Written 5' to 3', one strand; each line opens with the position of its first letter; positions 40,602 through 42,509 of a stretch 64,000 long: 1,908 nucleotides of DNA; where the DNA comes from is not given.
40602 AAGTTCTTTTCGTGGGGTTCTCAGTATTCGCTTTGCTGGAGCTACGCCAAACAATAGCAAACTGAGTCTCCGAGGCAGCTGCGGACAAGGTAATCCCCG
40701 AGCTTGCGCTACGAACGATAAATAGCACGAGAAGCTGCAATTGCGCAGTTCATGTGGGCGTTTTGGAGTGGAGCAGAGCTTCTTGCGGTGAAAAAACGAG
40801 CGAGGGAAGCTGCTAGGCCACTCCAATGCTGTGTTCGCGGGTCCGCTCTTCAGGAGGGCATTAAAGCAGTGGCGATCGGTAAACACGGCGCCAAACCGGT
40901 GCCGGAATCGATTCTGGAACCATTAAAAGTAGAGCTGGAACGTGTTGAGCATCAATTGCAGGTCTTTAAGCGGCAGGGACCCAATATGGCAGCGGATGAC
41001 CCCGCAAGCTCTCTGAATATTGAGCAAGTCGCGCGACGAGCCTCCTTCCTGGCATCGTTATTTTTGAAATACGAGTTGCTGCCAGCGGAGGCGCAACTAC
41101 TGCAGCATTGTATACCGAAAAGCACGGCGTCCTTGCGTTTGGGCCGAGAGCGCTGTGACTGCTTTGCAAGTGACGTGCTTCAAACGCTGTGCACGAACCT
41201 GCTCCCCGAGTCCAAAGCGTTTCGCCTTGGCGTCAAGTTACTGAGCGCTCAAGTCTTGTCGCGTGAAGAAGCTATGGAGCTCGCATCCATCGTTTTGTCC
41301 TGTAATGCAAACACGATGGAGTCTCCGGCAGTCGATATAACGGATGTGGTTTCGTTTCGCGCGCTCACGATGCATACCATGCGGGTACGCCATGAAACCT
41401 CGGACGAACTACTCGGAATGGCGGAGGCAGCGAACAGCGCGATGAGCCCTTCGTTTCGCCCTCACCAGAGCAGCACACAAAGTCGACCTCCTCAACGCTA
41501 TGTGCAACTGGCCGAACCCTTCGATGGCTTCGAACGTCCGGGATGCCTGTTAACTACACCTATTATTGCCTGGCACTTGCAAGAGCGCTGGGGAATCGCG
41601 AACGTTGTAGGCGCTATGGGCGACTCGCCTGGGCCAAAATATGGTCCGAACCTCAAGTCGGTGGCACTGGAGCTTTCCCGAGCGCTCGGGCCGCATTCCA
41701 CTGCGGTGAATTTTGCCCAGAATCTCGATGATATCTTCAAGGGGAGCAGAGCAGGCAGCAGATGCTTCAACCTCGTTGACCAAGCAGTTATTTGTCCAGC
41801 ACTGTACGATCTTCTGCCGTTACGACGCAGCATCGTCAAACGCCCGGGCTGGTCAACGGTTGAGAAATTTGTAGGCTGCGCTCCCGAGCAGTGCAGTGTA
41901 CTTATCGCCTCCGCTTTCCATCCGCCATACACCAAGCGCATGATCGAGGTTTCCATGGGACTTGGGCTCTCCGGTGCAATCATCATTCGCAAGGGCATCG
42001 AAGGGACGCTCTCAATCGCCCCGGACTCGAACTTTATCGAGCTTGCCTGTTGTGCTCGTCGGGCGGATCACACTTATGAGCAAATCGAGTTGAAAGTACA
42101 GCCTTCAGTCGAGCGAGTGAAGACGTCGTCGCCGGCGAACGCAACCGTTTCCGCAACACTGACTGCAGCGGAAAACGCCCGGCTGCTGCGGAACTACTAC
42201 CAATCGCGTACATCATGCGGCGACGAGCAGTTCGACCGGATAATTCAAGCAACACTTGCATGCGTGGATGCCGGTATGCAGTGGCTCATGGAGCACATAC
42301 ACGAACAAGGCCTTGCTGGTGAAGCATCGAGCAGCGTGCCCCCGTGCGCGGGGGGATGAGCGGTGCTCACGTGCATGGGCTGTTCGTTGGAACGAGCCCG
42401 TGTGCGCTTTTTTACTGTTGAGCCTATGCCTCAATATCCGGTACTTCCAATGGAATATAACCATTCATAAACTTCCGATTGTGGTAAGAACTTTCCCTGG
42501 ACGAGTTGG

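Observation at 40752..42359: Divergent TrpD / glycosyltransferase-family-3-like protein with degenerate catalytic motifs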

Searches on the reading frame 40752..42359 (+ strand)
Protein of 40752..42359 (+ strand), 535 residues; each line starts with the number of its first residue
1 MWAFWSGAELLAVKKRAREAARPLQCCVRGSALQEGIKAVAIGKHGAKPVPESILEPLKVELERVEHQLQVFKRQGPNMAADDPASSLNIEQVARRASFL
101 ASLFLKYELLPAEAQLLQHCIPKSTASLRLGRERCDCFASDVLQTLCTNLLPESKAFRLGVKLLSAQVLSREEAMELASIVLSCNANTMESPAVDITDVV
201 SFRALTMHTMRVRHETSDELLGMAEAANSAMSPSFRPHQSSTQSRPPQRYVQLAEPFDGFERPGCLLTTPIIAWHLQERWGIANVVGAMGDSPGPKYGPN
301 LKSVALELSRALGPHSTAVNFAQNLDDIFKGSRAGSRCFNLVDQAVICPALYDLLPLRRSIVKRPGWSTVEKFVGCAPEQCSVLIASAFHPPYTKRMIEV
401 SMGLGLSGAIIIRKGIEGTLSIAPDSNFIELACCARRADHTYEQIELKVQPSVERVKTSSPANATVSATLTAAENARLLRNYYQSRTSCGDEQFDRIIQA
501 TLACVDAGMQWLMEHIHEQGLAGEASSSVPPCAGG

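Call 3: search_protein_families(library=pfam, proteins=[window:40752-42359:+], max_evalue=10)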
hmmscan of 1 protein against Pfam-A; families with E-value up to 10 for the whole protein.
window:40752-42359:+ (535 aa): 1 family
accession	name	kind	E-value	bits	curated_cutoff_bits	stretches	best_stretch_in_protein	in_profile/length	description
PF02885.22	Glycos_trans_3N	-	0.014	15.6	26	1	162-227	6-59/63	Glycosyl transferase family, helical bundle domain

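Call 4: search_protein_families(library=ncbifam, proteins=[window:40752-42359:+], max_evalue=10)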
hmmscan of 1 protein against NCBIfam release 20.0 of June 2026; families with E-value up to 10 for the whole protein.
window:40752-42359:+ (535 aa): 4 families
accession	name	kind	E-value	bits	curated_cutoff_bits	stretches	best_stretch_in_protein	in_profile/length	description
NF005635.0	PRK07394.1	equivalog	9.9e-10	38.2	287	1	167-430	20-248/348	hypothetical protein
NF006005.0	PRK08136.1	equivalog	8e-08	32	185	2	342-465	156-276/314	DNA-binding protein YbiB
NF006564.0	PRK09071.1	equivalog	1.9e-06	27.1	257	2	343-455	165-271/335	glycosyl transferase family protein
NF009086.0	PRK12421.1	equivalog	0.036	13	318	1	137-224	105-190/389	ATP phosphoribosyltransferase regulatory subunit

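Call 5: search_solved_structures(query=window:40752-42359:+, max_evalue=10, show_alignments=3)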
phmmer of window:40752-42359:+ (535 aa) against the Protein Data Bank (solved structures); distinct sequences matched with E-value up to 10: 1.
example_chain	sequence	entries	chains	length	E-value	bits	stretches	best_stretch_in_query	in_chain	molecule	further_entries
5wb2_B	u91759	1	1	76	1.4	10.8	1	468-520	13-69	CX3CL1 protein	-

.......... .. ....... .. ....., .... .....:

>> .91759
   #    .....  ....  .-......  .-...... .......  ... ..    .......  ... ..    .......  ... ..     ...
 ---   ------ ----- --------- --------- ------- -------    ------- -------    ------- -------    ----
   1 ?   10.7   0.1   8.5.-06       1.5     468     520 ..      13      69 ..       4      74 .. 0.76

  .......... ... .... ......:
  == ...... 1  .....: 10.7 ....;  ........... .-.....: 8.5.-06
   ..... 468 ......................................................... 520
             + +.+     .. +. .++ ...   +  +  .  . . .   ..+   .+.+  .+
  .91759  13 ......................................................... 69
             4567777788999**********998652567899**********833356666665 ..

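Call 6: find_homologous_proteins(query=window:40752-42359:+)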
Query window:40752-42359:+ (535 aa): 38 proteins with E <= 0.001 among 8000 candidates.
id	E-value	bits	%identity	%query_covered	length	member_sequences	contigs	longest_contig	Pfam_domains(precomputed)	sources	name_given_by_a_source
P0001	0.0e+0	1201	100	100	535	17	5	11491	-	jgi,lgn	jgi:anthranilate phosphoribosyltransferase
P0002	5.8e-203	693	63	97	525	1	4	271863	-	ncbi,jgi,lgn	jgi:anthranilate phosphoribosyltransferase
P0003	1.7e-196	672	61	94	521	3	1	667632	-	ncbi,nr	ncbi:hypothetical protein CCYA_CCYA07G2051 [Cyanidiococcus yangmingshanensis]|nr:hypothetical protei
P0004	3.8e-127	443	45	94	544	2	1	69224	PF02885.23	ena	-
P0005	7.4e-77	277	47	56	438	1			-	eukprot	eukprot:ctg_227.g127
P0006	6.3e-51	192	34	90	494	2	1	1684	-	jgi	-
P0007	3.0e-50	190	33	90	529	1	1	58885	-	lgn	-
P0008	1.6e-49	187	31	91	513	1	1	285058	-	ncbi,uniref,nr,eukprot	ncbi:hypothetical protein BWQ96_05676 [Gracilariopsis chorda]|uniref:Uncharacterized protein n=1 Tax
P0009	2.6e-49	186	32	90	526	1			-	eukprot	eukprot:TRINITY_DN4542_c0_g1_i3.p1 TRINITY_DN4542_c0_g1~~TRINITY_DN4542_c0_g1_i3.p1 ORF type:complet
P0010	5.8e-49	185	32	91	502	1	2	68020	-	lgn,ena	-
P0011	1.5e-48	184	31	90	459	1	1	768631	-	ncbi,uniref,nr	ncbi:hypothetical protein JKP88DRAFT_331208 [Tribonema minus]|uniref:Uncharacterized protein n=1 Tax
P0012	6.6e-48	182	34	90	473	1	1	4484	-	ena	-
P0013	8.4e-48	181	32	90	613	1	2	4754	-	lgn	-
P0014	2.1e-47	180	30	93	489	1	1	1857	-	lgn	-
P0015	4.2e-46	176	32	90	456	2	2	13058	-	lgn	-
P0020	6.9e-43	165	30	93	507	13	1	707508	-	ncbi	ncbi:unnamed protein product [Ectocarpus sp. 6 AP-2014]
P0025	6.3e-38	149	30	91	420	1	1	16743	PF02885.23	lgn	-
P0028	3.4e-36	143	32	91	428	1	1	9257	PF02885.23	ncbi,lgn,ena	-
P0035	4.1e-27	113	27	90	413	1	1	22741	PF02885.23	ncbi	-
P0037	1.2e-23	102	27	86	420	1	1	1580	PF02885.23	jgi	-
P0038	7.2e-22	96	27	91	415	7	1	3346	-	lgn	-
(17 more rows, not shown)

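Call 12: search_solved_structures(query=A2, max_evalue=1, show_alignments=3)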
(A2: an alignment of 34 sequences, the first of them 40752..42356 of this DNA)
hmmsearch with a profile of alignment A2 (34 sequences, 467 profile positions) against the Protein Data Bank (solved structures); distinct sequences matched with E-value up to 1: 6.
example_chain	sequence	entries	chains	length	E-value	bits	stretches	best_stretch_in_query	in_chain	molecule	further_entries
7y3p_A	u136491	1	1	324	4.3e-06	28.9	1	144-374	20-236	DNA-binding protein YbiB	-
4muo_A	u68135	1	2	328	1.6e-05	27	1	144-372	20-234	Uncharacterized protein YbiB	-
8bfr_A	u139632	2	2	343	1.8e-05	26.9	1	144-372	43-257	Protein YbiB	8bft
3gbr_A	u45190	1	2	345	0.00028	22.9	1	131-193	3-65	Anthranilate phosphoribosyltransferase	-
1gxb_A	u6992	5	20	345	0.00035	22.6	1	131-193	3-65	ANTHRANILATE PHOSPHORIBOSYLTRANSFERASE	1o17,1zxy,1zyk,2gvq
7udk_A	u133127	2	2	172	0.00058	21.9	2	72-162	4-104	Designed helical repeat protein (DHR) RPB_LRP2_R4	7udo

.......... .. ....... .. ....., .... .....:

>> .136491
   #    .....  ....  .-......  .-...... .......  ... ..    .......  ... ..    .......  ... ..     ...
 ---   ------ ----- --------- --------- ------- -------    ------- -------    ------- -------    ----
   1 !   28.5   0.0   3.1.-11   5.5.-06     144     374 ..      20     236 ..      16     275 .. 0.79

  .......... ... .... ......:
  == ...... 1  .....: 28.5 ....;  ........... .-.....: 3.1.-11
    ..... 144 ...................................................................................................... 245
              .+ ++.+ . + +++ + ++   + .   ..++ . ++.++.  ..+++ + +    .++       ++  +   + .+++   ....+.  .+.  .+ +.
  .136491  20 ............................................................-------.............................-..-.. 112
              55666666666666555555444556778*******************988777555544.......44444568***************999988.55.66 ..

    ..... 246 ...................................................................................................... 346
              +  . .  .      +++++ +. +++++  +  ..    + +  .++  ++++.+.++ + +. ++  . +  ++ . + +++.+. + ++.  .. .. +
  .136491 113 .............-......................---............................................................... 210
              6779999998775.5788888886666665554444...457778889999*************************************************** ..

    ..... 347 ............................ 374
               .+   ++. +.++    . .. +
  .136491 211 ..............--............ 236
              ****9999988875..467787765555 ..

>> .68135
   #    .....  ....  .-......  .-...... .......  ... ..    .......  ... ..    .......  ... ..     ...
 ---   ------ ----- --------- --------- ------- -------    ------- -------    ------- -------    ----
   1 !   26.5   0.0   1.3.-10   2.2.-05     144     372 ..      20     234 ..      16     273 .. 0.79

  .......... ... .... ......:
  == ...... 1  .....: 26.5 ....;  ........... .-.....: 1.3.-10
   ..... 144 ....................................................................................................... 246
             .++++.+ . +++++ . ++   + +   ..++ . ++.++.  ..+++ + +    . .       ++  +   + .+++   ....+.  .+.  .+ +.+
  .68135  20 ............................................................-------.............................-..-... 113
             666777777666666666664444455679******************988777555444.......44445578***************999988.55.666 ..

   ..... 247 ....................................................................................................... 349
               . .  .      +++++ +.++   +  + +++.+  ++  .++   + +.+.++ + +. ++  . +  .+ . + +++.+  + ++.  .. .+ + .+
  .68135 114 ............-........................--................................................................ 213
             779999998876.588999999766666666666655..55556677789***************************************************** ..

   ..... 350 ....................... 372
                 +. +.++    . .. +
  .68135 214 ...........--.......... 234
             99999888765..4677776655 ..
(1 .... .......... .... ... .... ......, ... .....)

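Call 13: list_cluster_members(proteins=[P0001, P0002, P0004, P0025, P0028, P0035, P0037, P0038, P0007, P0010])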
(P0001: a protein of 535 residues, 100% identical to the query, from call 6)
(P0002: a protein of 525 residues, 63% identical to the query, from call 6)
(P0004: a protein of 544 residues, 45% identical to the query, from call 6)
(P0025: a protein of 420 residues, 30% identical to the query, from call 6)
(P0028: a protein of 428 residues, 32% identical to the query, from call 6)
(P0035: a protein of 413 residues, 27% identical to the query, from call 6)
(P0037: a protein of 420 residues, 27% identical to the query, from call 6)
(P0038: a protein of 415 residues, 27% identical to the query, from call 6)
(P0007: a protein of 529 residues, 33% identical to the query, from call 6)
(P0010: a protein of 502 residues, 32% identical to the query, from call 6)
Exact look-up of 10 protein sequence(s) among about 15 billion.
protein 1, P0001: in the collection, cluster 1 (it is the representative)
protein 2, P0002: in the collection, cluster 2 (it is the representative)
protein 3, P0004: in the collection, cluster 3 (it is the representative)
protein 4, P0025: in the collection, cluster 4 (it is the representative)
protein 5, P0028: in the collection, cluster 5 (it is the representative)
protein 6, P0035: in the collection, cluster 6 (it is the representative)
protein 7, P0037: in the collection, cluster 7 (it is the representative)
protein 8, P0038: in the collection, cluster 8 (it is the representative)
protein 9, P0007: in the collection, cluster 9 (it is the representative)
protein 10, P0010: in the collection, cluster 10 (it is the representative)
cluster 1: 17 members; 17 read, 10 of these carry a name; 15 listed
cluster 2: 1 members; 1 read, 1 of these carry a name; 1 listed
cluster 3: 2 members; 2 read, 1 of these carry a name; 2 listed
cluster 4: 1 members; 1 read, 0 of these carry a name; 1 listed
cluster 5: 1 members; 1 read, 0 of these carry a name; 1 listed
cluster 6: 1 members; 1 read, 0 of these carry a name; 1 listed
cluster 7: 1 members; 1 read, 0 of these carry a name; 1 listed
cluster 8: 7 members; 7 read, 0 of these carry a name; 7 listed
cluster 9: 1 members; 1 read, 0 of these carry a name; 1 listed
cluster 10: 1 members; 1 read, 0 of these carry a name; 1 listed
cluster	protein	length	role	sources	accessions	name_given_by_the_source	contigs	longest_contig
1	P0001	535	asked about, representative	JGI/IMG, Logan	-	anthranilate phosphoribosyltransferase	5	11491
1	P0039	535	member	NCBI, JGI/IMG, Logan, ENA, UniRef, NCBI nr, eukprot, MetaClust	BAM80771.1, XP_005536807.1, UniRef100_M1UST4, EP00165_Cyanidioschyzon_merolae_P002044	similar to phosphoribosylanthranilate transferase [Cyanidioschyzon merolae strain 10D] | anthranilate phosphoribosyltransferase | Similar to phosphoribosylanthranilate transferase n=1 Tax=Cyanidioschyzon merolae (strain ...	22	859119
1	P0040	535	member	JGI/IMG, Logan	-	anthranilate phosphoribosyltransferase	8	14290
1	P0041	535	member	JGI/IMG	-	anthranilate phosphoribosyltransferase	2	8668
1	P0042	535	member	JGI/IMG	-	anthranilate phosphoribosyltransferase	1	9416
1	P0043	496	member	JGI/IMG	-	anthranilate phosphoribosyltransferase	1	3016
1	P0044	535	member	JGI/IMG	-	anthranilate phosphoribosyltransferase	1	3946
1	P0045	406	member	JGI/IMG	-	anthranilate phosphoribosyltransferase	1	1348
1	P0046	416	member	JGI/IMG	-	hypothetical protein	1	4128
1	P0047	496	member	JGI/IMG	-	anthranilate phosphoribosyltransferase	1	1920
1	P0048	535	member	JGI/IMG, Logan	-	-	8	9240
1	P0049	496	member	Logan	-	-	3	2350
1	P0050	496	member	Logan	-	-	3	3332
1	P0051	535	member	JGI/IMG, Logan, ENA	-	-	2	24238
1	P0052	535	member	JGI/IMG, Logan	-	-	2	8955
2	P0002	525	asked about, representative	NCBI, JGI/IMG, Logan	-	anthranilate phosphoribosyltransferase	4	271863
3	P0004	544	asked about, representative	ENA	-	-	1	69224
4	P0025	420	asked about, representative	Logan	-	-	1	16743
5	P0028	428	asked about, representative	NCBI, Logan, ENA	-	-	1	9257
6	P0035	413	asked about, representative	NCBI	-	-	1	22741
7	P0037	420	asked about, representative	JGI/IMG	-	-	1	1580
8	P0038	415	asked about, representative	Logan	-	-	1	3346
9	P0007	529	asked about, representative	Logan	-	-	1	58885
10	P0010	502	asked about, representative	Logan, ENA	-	-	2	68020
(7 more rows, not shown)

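Call 23: predict_structure(alignment_id=A2)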
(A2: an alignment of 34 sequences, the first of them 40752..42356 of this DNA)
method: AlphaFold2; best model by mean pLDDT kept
length: 535 residues; sequences in the alignment: 34
mean_pLDDT: 85.2   pTM: 0.87
mean pLDDT of the five models: 85.2, 84.3, 83.3, 83.3, 82.9
residues with pLDDT >= 90: 354; 70-90: 85; 50-70: 52; < 50: 44
segments of 3 or more residues with pLDDT < 50: 1-28, 524-535
pLDDT, mean of each block of 10 residues (from residue 1): 31 36 43 90 78 95 96 82 75 95 94 96 81 95 96 97 97 98 93 94 93 92 97 87 72 80 82 96 94 68 95 95 94 80 96 87 78 93 93 95 97 90 92 96 97 65 57 95 95 93 97 83 50 39
secondary structure, 60 per line:
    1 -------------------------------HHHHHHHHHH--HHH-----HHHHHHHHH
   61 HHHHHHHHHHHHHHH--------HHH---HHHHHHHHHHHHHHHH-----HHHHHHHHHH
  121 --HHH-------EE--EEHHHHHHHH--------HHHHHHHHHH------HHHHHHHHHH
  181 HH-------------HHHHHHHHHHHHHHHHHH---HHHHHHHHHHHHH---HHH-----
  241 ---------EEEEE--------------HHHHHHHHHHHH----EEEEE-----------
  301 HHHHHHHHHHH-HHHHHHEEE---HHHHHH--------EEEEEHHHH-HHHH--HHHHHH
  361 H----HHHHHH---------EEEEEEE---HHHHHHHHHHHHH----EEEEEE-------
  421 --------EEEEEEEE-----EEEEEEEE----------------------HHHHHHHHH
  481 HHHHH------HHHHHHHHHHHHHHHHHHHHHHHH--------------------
elements in order: H32-41 H52-75 H90-105 H111-120 H139-146 H155-164 H171-182 H196-213 H217-229 E250-254 H269-280 E285-289 H301-311 H313-318 E319-321 H325-330 E339-343 H344-347 H349-352 H355-361 H366-371 E381-387 H391-403 E408-413 E429-436 E442-449 H472-485 H492-515

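Call 25: search_protein_representatives(alignment_id=A2)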
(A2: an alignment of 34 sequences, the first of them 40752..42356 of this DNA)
Query: 34 sequences, 467 profile positions. Proteins with E-value up to 0.001 (for the whole library): 722; up to 1e-10: 420; up to 1e-30: 121. The best 150 are listed.
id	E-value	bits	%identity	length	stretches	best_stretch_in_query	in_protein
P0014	9.6e-164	561.9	-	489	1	17-464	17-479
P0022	4.9e-162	556.3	-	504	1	17-464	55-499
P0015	2.5e-159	547.4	-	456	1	22-465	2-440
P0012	1.0e-158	545.3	-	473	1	11-459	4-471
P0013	2.9e-154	530.7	-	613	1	11-461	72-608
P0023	4.7e-154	529.9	-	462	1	24-461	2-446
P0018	3.3e-151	520.6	-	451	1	33-461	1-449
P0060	8.0e-151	519.3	-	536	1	12-462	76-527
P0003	6.7e-150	516.3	-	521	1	17-463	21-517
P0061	8.9e-148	509.3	-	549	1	11-465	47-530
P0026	4.1e-146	503.8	-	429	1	33-461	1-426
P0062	8.0e-146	502.8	-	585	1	13-462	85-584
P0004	9.4e-143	492.7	-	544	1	15-463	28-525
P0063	1.9e-142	491.7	-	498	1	12-463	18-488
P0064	3.7e-142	490.7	-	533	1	18-461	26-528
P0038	2.0e-125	435.6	-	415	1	19-461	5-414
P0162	7.3e-31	123.8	-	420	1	88-387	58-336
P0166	8.9e-30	120.2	-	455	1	123-379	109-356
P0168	3.4e-29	118.3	-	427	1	106-393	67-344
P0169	4.9e-29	117.8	-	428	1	21-398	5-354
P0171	8.4e-29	117.0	-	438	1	65-384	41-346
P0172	4.5e-28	114.6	-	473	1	24-403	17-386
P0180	9.3e-27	110.3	-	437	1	25-399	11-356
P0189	1.3e-25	106.5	-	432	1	20-376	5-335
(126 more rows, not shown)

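Call 26: fold_search(model_id=the predicted structure, library=pdb)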
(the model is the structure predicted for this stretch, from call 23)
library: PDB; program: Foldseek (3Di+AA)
matches with E <= 10: 543; with E <= 0.001: 100
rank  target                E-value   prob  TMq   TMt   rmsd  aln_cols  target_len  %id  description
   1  5noe_D                1.9e-10  1.00  0.44  0.69   6.0       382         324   12  Anthranilate phosphoribosyltransferase from Thermococcus kodakaraensis (released 2018-02-21)
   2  1khd_D                2.3e-10  1.00  0.43  0.66   6.4       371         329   15  Crystal Structure Analysis of the anthranilate phosphoribosyltransferase from Erwinia carotovora at 1.9 resolution (cu (released 2002-10-23)
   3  5nof_A                3.3e-10  1.00  0.41  0.65   7.8       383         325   13  Anthranilate phosphoribosyltransferase from Thermococcus kodakaraensis (released 2017-11-29)
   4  1kgz_A                3.5e-10  1.00  0.42  0.65   6.3       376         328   15  Crystal Structure Analysis of the Anthranilate Phosphoribosyltransferase from Erwinia carotovora (current name, Pectob (released 2002-10-23)
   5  1khd_B                3.6e-10  1.00  0.44  0.68   5.8       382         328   14  Crystal Structure Analysis of the anthranilate phosphoribosyltransferase from Erwinia carotovora at 1.9 resolution (cu (released 2002-10-23)
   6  4hkm_B                1.1e-09  1.00  0.35  0.53  10.4       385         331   14  Crystal Structure of an Anthranilate Phosphoribosyltransferase (target ID NYSGRC-016600) from Xanthomonas campestris (released 2012-10-31)
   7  1khd_A                1.4e-09  1.00  0.43  0.67   5.6       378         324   14  Crystal Structure Analysis of the anthranilate phosphoribosyltransferase from Erwinia carotovora at 1.9 resolution (cu (released 2002-10-23)
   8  1kgz_B                1.6e-09  1.00  0.40  0.61   7.7       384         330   13  Crystal Structure Analysis of the Anthranilate Phosphoribosyltransferase from Erwinia carotovora (current name, Pectob (released 2002-10-23)
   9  3gbr_A                2.3e-09  1.00  0.42  0.63   6.6       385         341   12  Anthranilate phosphoribosyl-transferase (TRPD) double mutant D83G F149S from S. solfataricus (released 2009-12-15)
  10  1v8g_A                2.9e-09  1.00  0.40  0.61   8.8       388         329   14  Crystal structure of anthranilate phosphoribosyltransferase (TrpD) from Thermus thermophilus HB8 (released 2004-01-20)
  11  1khd_C                3.5e-09  1.00  0.42  0.67   5.1       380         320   13  Crystal Structure Analysis of the anthranilate phosphoribosyltransferase from Erwinia carotovora at 1.9 resolution (cu (released 2002-10-23)
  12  1vqu_A                3.8e-09  1.00  0.43  0.65   6.6       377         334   17  Crystal structure of Anthranilate phosphoribosyltransferase 2 (17130499) from Nostoc sp. at 1.85 A resolution (released 2005-01-18)
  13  1zyk_C                4.9e-09  1.00  0.42  0.63   6.7       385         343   13  Anthranilate Phosphoribosyltransferase in complex with PRPP, anthranilate and magnesium (released 2006-05-23)
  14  8bfr                  4.9e-09  1.00  0.37  0.58   9.7       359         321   14  The E. coli TrpD2 protein YbiB at 1.3 A resolution (released 2023-02-22)
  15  9ucw_A                9.0e-09  1.00  0.42  0.67   6.7       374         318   13  anthranilate Phosphoribosyl transferase (released 2026-04-08)
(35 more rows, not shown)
